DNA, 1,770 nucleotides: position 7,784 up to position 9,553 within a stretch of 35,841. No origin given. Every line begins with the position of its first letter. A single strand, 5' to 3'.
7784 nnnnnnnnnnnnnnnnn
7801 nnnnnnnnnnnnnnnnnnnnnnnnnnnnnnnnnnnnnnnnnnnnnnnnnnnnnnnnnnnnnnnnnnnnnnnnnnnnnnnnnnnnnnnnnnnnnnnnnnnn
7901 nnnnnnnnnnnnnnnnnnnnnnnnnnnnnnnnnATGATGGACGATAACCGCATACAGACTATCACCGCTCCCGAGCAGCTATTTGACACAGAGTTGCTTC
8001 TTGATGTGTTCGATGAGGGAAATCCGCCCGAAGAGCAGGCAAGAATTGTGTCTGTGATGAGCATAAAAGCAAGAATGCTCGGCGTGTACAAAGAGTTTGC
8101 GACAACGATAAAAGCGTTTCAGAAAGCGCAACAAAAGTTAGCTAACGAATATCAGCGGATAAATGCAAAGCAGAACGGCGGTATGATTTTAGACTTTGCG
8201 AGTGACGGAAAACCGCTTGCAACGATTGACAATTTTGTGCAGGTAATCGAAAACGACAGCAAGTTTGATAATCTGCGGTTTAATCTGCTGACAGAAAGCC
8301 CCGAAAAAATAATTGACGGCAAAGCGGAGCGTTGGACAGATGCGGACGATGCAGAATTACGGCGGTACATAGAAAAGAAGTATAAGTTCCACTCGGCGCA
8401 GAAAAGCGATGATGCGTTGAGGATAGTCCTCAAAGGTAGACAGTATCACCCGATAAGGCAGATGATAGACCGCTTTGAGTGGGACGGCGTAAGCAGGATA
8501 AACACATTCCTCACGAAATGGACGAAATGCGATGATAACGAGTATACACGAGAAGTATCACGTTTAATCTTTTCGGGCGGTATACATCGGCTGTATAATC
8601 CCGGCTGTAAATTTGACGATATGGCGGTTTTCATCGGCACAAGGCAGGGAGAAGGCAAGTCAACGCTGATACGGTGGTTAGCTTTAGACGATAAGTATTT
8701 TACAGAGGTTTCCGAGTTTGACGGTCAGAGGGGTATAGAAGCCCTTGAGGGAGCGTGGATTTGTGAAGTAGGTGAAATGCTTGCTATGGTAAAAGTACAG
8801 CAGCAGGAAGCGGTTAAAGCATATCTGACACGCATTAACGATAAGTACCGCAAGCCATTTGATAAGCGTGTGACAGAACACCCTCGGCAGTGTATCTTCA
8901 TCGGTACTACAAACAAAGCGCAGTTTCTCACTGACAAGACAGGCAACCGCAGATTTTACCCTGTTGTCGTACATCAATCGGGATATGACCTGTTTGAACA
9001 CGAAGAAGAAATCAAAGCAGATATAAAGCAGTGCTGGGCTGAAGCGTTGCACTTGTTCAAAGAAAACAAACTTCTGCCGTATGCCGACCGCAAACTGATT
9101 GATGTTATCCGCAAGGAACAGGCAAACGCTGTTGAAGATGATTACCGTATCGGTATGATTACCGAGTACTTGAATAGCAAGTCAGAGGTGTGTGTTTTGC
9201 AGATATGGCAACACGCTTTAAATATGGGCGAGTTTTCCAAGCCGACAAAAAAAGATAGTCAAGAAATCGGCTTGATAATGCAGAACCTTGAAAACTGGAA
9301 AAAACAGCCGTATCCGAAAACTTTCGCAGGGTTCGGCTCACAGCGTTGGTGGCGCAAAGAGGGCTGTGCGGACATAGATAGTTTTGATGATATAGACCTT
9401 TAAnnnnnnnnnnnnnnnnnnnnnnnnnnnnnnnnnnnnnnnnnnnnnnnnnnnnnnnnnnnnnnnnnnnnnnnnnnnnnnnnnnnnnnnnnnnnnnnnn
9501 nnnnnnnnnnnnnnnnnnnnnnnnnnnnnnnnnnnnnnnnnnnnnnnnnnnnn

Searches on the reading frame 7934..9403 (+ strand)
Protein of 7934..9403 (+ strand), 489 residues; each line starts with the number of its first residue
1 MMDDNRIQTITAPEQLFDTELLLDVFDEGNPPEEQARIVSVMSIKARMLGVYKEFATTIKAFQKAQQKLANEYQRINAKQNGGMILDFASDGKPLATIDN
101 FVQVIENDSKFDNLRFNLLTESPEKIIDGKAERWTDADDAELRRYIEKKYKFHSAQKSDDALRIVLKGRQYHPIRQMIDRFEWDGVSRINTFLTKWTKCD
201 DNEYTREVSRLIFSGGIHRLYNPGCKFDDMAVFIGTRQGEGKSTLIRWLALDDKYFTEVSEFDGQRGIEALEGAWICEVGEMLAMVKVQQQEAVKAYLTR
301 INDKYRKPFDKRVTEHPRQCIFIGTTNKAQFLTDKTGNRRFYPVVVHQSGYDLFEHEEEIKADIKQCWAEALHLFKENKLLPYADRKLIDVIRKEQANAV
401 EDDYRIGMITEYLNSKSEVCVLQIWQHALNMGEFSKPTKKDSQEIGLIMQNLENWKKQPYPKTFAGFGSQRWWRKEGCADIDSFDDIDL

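Call 11: search_protein_families(library=phrogs, proteins=[window:7934-9403:+])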
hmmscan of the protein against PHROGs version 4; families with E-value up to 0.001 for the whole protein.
window:7934-9403:+ (489 aa): 7 families
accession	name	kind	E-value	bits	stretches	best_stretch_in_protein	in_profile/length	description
phrog_256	-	DNA, RNA and nucleotide metabolism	6e-101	340.3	2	62-416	342-704/798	DNA helicase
phrog_1313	-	DNA, RNA and nucleotide metabolism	2.4e-95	321.6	1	56-475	112-554/568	DNA helicase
phrog_15962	-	DNA, RNA and nucleotide metabolism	6e-44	151.5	1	102-417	421-738/835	DNA primase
phrog_16593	-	DNA, RNA and nucleotide metabolism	4.1e-34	119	1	171-379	501-705/823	DNA primase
phrog_2249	-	DNA, RNA and nucleotide metabolism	6.7e-24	85.6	1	167-458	470-758/802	DNA primase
phrog_4630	-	DNA, RNA and nucleotide metabolism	5.5e-19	69.2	1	182-349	195-368/581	DNA primase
phrog_36873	-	DNA, RNA and nucleotide metabolism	2e-18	66.5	1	159-419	478-730/1082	DNA helicase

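Call 31: search_dna_similar(query=window:7934-9403:+, collection=phages, mode=protein, max_rows=25)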
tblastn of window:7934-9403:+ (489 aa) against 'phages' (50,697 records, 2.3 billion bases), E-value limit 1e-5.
Records with a match: 822; places in all: 822; records where one place covers at least 80% of the query: 49.
Best place of each record, by identity: <60% 822.
By first word of the organism name: Streptococcus 124; Bacteroides 105; Staphylococcus 87; Xanthomonas 52; Pseudomonas 46; Escherichia 36; Flavobacterium 28; Bacteriophage 27; Paenibacillus 24; Phocaeicola 24; and 71 more.
By host as written in the record: - 62; Staphylococcus aureus 34; Rhodobacter capsulatus YW1 23; Escherichia coli 18; Pseudomonas aeruginosa 17; Xanthomonas oryzae pv. oryzae 14; Corynebacterium xerosis 13; Clostridium perfringens 12; and 389 more.
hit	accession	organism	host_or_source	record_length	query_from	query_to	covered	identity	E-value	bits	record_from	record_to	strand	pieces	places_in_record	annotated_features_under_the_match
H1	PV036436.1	Faecalimonas phage NatCom_26447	Faecalimonas sp.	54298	53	476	87%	33.5%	6e-62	224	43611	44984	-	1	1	DNA helicase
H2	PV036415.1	Blautia phage NatCom_2932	Blautia sp.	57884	53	476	87%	33.5%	6e-62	224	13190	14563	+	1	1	DNA helicase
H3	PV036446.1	Faecalimonas phage NatCom_33527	Faecalimonas sp.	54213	53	476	87%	33.3%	2e-61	223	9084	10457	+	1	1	DNA helicase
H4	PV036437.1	Blautia phage NatCom_27009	Blautia sp.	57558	53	476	87%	33.3%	2e-61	223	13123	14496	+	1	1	DNA helicase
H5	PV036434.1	Blautia phage NatCom_24097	Blautia sp.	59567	53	476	87%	33.1%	9e-61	221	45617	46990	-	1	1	DNA helicase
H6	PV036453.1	Syntrophomonadaceae phage IMGVR 15540650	Syntrophomonadaceae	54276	30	478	92%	31.2%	8e-55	204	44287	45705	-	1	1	DNA helicase | hypothetical protein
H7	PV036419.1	Christensenellales phage NatCom_6392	Christensenellales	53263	53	455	82%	34.8%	1e-58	214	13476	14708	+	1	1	DNA helicase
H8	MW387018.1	Gardnerella phage vB_Gva_AB1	Gardnerella vaginalis P680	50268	86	486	82%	33.5%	3e-54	202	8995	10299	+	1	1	hypothetical protein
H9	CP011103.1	Listeria phage LWP01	Listeria weihenstephanensis WS 4560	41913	44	471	88%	30.8%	2e-54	202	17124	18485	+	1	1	phage-like protein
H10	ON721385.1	Bacteroides phage EMB2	Bacteroides uniformis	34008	27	475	92%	29.0%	4e-52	196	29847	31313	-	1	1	virulence associated protein E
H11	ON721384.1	Bacteroides phage EMB1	Bacteroides uniformis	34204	27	475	92%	28.8%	3e-53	199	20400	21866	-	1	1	virulence associated protein E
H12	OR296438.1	Bacteroides phage C2_18_80S2P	Bacteroides uniformis MB18-80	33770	27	475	92%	28.8%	7e-53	198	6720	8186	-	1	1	virulence associated protein E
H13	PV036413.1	Acutalibacteraceae phage NatCom_991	Acutalibacteraceae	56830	86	415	67%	39.1%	5e-56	207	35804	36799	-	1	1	DNA helicase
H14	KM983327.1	Clostridium phage phiCT453A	Clostridium tetani ATCC 453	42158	86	471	79%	33.4%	5e-61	222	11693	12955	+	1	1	virulence-associated E domain-containing protein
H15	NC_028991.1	Clostridium phage phiCT453A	Clostridium tetani ATCC 453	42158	86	471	79%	33.4%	5e-61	222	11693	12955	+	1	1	DNA helicase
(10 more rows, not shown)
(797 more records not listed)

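Call 32: search_protein_families(library=pfam, proteins=[window:7934-9403:+])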
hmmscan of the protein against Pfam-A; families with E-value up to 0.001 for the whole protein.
window:7934-9403:+ (489 aa): 2 families
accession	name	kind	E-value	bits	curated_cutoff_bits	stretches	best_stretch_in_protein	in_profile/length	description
PF05272.17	VapE-like_dom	-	6e-63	212.6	25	1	179-384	2-203/217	Virulence-associated protein E-like domain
PF19263.5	DUF5906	-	1.5e-07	32.5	27.6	1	233-340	1-114/114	Family of unknown function (DUF5906)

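Call 37: search_solved_structures(query=window:7934-9403:+, max_evalue=0.01, show_alignments=2)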
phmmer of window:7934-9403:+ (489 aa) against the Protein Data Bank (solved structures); distinct sequences matched with E-value up to 0.01: 1.
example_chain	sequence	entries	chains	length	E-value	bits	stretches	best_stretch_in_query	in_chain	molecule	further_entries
7pds_A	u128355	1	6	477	3e-49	171.4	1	133-414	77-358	Similar to D. nodosus vapE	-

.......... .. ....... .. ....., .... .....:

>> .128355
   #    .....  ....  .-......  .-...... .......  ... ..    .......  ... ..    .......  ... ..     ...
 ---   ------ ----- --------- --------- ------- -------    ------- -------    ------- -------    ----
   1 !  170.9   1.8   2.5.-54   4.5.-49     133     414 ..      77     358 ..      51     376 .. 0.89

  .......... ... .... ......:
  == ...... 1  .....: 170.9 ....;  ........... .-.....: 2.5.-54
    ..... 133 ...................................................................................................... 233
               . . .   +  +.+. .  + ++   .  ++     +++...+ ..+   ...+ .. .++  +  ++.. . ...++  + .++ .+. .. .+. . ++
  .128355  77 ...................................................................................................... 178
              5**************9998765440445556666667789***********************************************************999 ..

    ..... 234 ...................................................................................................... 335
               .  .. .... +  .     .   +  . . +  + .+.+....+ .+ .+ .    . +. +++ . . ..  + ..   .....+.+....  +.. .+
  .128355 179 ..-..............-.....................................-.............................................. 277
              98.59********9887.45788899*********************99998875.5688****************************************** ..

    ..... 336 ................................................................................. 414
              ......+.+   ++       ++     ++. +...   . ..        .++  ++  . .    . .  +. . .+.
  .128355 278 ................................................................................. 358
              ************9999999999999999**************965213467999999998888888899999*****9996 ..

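Call 52: find_homologous_proteins(query=window:7934-9403:+, max_evalue=1e-20)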
Query window:7934-9403:+ (489 aa): 7469 proteins with E <= 1e-20 among 8000 candidates; the best 120 are listed.
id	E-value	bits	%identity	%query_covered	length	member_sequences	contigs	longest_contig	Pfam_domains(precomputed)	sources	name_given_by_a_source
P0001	0.0e+0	1099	97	100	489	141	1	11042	PF19263.6,PF05272.18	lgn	-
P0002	5.5e-231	786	68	100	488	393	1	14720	PF19263.6,PF05272.18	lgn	-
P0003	4.1e-215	733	64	97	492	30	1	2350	PF19263.6,PF05272.18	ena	-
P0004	1.3e-214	732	65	98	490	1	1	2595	PF19263.6,PF05272.18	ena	-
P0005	8.7e-212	722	66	95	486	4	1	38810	PF19263.6,PF05272.18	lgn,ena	-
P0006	2.3e-211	721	66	94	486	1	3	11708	PF19263.6,PF05272.18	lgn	-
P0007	2.4e-211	721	64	98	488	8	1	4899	PF19263.6,PF05272.18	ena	-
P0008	3.4e-211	720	64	100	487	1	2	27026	PF19263.6,PF05272.18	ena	-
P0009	4.3e-211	720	65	98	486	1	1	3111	PF19263.6,PF05272.18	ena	-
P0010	4.6e-211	720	66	95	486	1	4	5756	PF19263.6,PF05272.18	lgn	-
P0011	5.9e-211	720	65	97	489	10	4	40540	PF19263.6,PF05272.18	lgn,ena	-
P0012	7.4e-211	719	62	100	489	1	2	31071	PF19263.6,PF05272.18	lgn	-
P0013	8.4e-211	719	65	97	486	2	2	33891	PF19263.6,PF05272.18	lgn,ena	-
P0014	9.2e-211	719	64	100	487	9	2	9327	PF19263.6,PF05272.18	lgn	-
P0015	9.6e-211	719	64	100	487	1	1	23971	PF19263.6,PF05272.18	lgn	-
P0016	1.0e-210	719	66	94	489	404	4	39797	PF19263.6,PF05272.18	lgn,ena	-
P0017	1.8e-210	718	66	94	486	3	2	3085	PF19263.6,PF05272.18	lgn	-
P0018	2.5e-210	718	64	97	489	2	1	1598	PF19263.6,PF05272.18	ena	-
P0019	2.6e-210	718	63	98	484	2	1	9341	PF19263.6,PF05272.18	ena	-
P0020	3.6e-210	717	63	97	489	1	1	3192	PF19263.6,PF05272.18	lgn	-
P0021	6.4e-210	716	66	94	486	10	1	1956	PF19263.6,PF05272.18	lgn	-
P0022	6.4e-210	716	65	97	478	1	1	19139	PF19263.6,PF05272.18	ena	-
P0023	7.6e-210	716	64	97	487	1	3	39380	PF19263.6,PF05272.18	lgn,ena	-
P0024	7.7e-210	716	65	95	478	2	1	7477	PF19263.6,PF05272.18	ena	-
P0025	1.0e-209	716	62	100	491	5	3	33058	PF19263.6,PF05272.18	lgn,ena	-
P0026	1.9e-209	715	64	100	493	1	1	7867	PF19263.6,PF05272.18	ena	-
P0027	1.9e-209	715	65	93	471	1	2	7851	PF19263.6,PF05272.18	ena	-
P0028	2.7e-209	714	66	95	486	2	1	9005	PF19263.6,PF05272.18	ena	-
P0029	4.0e-209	714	63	99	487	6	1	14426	PF19263.6,PF05272.18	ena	-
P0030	4.4e-209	713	62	100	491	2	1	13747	PF19263.6,PF05272.18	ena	-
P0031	7.2e-209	713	63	97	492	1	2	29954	PF19263.6,PF05272.18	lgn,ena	-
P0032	8.5e-209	713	63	99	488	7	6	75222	PF19263.6,PF05272.18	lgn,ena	-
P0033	2.3e-208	711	62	100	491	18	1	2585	PF19263.6,PF05272.18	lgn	-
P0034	3.1e-208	711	63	100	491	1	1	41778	PF19263.6,PF05272.18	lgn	-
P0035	3.4e-208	711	65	97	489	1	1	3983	PF19263.6,PF05272.18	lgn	-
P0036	2.3e-207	708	64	95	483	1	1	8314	PF19263.6,PF05272.18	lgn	-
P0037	5.7e-207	707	61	100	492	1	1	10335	PF19263.6,PF05272.18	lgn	-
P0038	9.7e-207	706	63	97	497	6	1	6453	PF19263.6,PF05272.18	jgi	jgi:hypothetical protein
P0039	1.0e-206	706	63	97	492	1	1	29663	PF19263.6,PF05272.18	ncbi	-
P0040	2.4e-206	704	66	90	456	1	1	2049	PF19263.6,PF05272.18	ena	-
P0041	2.8e-206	704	63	97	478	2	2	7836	PF19263.6,PF05272.18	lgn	-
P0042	3.5e-206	704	65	92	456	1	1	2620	PF19263.6,PF05272.18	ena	-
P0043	3.8e-206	704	64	94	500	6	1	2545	PF19263.6,PF05272.18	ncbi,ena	-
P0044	4.1e-206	704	65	91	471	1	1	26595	PF19263.6,PF05272.18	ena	-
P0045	4.7e-206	703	65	92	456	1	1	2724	PF19263.6,PF05272.18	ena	-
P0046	7.9e-206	703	66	90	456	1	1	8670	PF19263.6,PF05272.18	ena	-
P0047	9.5e-206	702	65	93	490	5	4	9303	PF19263.6,PF05272.18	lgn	-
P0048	9.6e-206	702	63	97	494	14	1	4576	PF19263.6,PF05272.18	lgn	-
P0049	1.2e-205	702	66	90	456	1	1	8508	PF19263.6,PF05272.18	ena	-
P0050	1.7e-205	702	65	94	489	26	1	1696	PF19263.6,PF05272.18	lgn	-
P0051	6.1e-205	700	65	93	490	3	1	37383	PF19263.6,PF05272.18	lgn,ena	-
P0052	8.9e-205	699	63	96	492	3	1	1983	PF19263.6,PF05272.18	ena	-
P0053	1.7e-204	698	63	97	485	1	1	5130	PF19263.6,PF05272.18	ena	-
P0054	2.2e-204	698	61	100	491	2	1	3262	PF19263.6,PF05272.18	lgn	-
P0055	3.6e-204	697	63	97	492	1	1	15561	PF19263.6,PF05272.18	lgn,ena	-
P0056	3.9e-204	697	63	95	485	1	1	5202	PF19263.6,PF05272.18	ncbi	-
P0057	7.8e-204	696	61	97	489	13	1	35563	PF19263.6,PF05272.18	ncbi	-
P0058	8.8e-204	696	65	92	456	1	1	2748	PF19263.6,PF05272.18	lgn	-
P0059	1.1e-203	696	64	96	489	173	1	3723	PF19263.6,PF05272.18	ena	-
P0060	2.3e-203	695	63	98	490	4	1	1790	PF19263.6,PF05272.18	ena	-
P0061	4.5e-203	694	63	97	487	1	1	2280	PF19263.6,PF05272.18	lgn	-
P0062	6.1e-203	693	64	93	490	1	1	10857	PF19263.6,PF05272.18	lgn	-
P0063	8.4e-203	693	62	97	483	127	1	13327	PF19263.6,PF05272.18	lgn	-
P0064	1.6e-202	692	63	97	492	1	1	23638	PF19263.6,PF05272.18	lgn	-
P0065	1.9e-201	688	60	100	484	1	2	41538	PF19263.6,PF05272.18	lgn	-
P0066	3.1e-201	688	61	100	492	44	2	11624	PF19263.6,PF05272.18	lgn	-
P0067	3.4e-201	687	64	92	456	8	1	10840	PF19263.6,PF05272.18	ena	-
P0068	7.5e-201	686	61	100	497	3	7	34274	PF19263.6,PF05272.18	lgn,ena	-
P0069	1.4e-200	685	61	97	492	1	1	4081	PF19263.6,PF05272.18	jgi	jgi:predicted P-loop ATPase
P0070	1.8e-200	685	64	91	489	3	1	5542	PF19263.6,PF05272.18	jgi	-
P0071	2.3e-200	685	63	97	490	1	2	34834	PF19263.6,PF05272.18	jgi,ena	-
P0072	2.9e-200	684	64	93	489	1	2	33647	PF19263.6,PF05272.18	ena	-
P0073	3.3e-200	684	62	96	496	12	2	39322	PF19263.6,PF05272.18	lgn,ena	-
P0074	4.2e-200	684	61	96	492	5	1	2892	PF19263.6,PF05272.18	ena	-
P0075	4.7e-200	684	61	96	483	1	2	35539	PF19263.6,PF05272.18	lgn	-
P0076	7.8e-200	683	62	97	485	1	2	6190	PF19263.6,PF05272.18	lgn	-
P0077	1.4e-199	682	60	100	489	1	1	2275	PF19263.6,PF05272.18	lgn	-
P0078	2.3e-199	681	63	93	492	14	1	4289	PF19263.6,PF05272.18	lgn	-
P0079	3.7e-199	681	63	96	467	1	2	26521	PF19263.6,PF05272.18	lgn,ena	-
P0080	4.6e-199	680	62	94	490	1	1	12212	PF19263.6,PF05272.18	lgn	-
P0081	5.5e-199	680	60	97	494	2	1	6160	PF19263.6,PF05272.18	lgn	-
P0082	6.0e-199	680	61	97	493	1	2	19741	PF19263.6,PF05272.18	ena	-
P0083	1.2e-198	679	62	93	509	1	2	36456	PF19263.6,PF05272.18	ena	-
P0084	1.2e-198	679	61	97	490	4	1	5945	PF19263.6,PF05272.18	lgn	-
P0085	1.4e-198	679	61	99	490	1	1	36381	PF19263.6,PF05272.18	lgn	-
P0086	3.4e-198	678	62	97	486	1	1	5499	PF19263.6,PF05272.18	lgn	-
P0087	1.0e-197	676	61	95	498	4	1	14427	PF19263.6,PF05272.18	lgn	-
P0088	1.5e-197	675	62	94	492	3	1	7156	PF19263.6,PF05272.18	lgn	-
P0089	1.5e-197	675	62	98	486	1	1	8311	PF19263.6,PF05272.18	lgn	-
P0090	2.8e-197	675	60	98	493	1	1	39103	PF19263.6,PF05272.18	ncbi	-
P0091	4.9e-197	674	61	97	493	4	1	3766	PF19263.6,PF05272.18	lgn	-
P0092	2.2e-196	672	61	97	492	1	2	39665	PF19263.6,PF05272.18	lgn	-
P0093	2.9e-196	671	59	100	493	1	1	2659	PF19263.6,PF05272.18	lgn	-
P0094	2.9e-196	671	60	97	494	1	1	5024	PF19263.6,PF05272.18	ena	-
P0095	3.7e-196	671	60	97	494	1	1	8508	PF19263.6,PF05272.18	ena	-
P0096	4.8e-196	670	60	97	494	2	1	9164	PF19263.6,PF05272.18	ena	-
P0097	6.6e-196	670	60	97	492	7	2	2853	PF19263.6,PF05272.18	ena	-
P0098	7.2e-196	670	60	98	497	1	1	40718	PF19263.6,PF05272.18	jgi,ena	-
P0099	1.3e-195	669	63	93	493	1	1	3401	PF19263.6,PF05272.18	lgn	-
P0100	2.5e-195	668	59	99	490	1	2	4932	PF19263.6,PF05272.18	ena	-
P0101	4.4e-195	667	61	97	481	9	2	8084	PF19263.6,PF05272.18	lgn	-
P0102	5.5e-195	667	58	99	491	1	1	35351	PF19263.6,PF05272.18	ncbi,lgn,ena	-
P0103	1.4e-194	666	60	96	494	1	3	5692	PF19263.6,PF05272.18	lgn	-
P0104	1.7e-194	665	59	98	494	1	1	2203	PF19263.6,PF05272.18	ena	-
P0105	1.8e-194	665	59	99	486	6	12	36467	PF19263.6,PF05272.18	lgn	-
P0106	2.1e-194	665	63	90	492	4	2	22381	PF19263.6,PF05272.18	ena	-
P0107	3.5e-194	664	60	97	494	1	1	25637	PF19263.6,PF05272.18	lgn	-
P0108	3.6e-194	664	64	91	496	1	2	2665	PF19263.6,PF05272.18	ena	-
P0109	5.0e-194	664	61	95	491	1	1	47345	PF19263.6,PF05272.18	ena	-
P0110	9.9e-194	663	59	100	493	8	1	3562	PF19263.6,PF05272.18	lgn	-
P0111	1.0e-193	663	60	97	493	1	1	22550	PF19263.6,PF05272.18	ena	-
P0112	1.1e-193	663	60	97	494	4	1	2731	PF19263.6,PF05272.18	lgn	-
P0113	2.7e-193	661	60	96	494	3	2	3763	PF19263.6,PF05272.18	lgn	-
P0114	3.1e-193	661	59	99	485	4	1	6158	PF19263.6,PF05272.18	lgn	-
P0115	3.6e-193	661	62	97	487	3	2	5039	PF19263.6,PF05272.18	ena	-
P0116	7.2e-193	660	61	97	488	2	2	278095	PF19263.6,PF05272.18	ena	-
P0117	8.4e-193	660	59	97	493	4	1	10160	PF19263.6,PF05272.18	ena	-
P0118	1.0e-192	659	63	91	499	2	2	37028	PF19263.6,PF05272.18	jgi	-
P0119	1.5e-192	659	61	97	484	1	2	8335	PF19263.6,PF05272.18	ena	-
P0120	1.6e-192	659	61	97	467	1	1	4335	PF19263.6,PF05272.18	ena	-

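Call 62: predict_structure(alignment_id=A2)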
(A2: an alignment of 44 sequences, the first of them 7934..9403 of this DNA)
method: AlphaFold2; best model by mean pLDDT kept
length: 489 residues; sequences in the alignment: 44
mean_pLDDT: 82.6   pTM: 0.64
mean pLDDT of the five models: 82.6, 82.1, 80.2, 77.9, 72.4
residues with pLDDT >= 90: 217; 70-90: 179; 50-70: 69; < 50: 24
segments of 3 or more residues with pLDDT < 50: 284-286, 302-306, 334-337, 480-489
pLDDT, mean of each block of 10 residues (from residue 1): 80 88 83 88 92 91 85 72 78 89 93 91 89 91 94 93 93 94 97 94 95 93 76 84 93 88 62 83 53 56 48 62 79 53 87 93 98 96 88 77 67 90 89 80 82 88 91 79 37
secondary structure, 60 per line:
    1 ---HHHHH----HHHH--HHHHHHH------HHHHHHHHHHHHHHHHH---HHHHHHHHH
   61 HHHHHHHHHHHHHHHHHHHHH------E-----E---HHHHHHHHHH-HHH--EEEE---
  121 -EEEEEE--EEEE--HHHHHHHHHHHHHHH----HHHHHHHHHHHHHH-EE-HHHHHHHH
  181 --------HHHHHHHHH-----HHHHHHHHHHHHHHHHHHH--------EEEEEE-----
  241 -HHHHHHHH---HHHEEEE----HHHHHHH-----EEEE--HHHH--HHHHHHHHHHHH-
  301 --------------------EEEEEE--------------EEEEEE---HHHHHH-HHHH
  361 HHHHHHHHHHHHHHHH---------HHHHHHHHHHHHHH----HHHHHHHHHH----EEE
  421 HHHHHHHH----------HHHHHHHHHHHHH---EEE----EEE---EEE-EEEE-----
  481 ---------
elements in order: H4-8 H13-16 H19-25 H32-48 H52-81 H98-107 E114-117 E122-127 E130-133 H136-150 H155-168 H173-180 H189-197 H203-221 E230-235 H242-249 E256-259 H264-270 E276-279 H282-285 H288-299 E321-326 E341-346 H350-355 H357-376 H386-399 H404-413 E418-420 H421-428 H439-451 E455-457 E462-464 E468-470 E472-475

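Call 66: fold_search(model_id=the predicted structure, library=pdb)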
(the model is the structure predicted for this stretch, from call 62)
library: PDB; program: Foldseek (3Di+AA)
matches with E <= 10: 1144; with E <= 0.001: 111
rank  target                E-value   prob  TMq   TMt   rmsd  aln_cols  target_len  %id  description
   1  7pds_B                4.1e-26  1.00  0.62  0.67   4.7       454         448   26  The structure of PriRep1 with dsDNA (released 2022-07-13)
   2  7pds_F                7.4e-26  1.00  0.65  0.70   4.3       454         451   26  The structure of PriRep1 with dsDNA (released 2022-07-13)
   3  7pds_A                8.8e-26  1.00  0.63  0.67   4.9       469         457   24  The structure of PriRep1 with dsDNA (released 2022-07-13)
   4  7pds_C                1.4e-25  1.00  0.61  0.65   4.9       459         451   25  The structure of PriRep1 with dsDNA (released 2022-07-13)
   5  7pds_E                1.9e-25  1.00  0.62  0.66   4.8       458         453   26  The structure of PriRep1 with dsDNA (released 2022-07-13)
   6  7pds_D                3.0e-25  1.00  0.61  0.66   5.1       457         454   26  The structure of PriRep1 with dsDNA (released 2022-07-13)
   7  6k9c_A                4.8e-07  1.00  0.40  0.45   8.2       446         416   11  The apo structure of NrS-1 C terminal region (305-718) (released 2020-04-08)
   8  6k9e_B                6.0e-07  1.00  0.37  0.43  10.3       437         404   11  The A form apo structure of NrS-1 C terminal region-CTR(305-718) (released 2020-06-17)
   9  6lrb_C                1.2e-06  1.00  0.38  0.43   9.9       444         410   11  The A form apo structure of NrS-1 C terminal region-CTR (released 2020-04-08)
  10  6k9c_B                1.4e-06  1.00  0.39  0.44   9.9       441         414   11  The apo structure of NrS-1 C terminal region (305-718) (released 2020-04-08)
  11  6k9e_A                1.6e-06  1.00  0.36  0.41  10.2       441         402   11  The A form apo structure of NrS-1 C terminal region-CTR(305-718) (released 2020-06-17)
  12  6lrb_D                1.8e-06  1.00  0.38  0.44   9.9       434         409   10  The A form apo structure of NrS-1 C terminal region-CTR (released 2020-04-08)
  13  8ww7_H                2.0e-06  1.00  0.37  0.23  14.4       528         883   12  Structure of AMPPNP-Form AsfvPrimPol Dodecamer (released 2025-04-30)
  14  6lrb_B                2.7e-06  1.00  0.39  0.45   9.7       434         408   12  The A form apo structure of NrS-1 C terminal region-CTR (released 2020-04-08)
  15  8iqi_A                3.3e-06  1.00  0.35  0.21  16.0       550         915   11  Structure of Full-Length AsfvPrimPol in Complex-Form (released 2023-07-26)
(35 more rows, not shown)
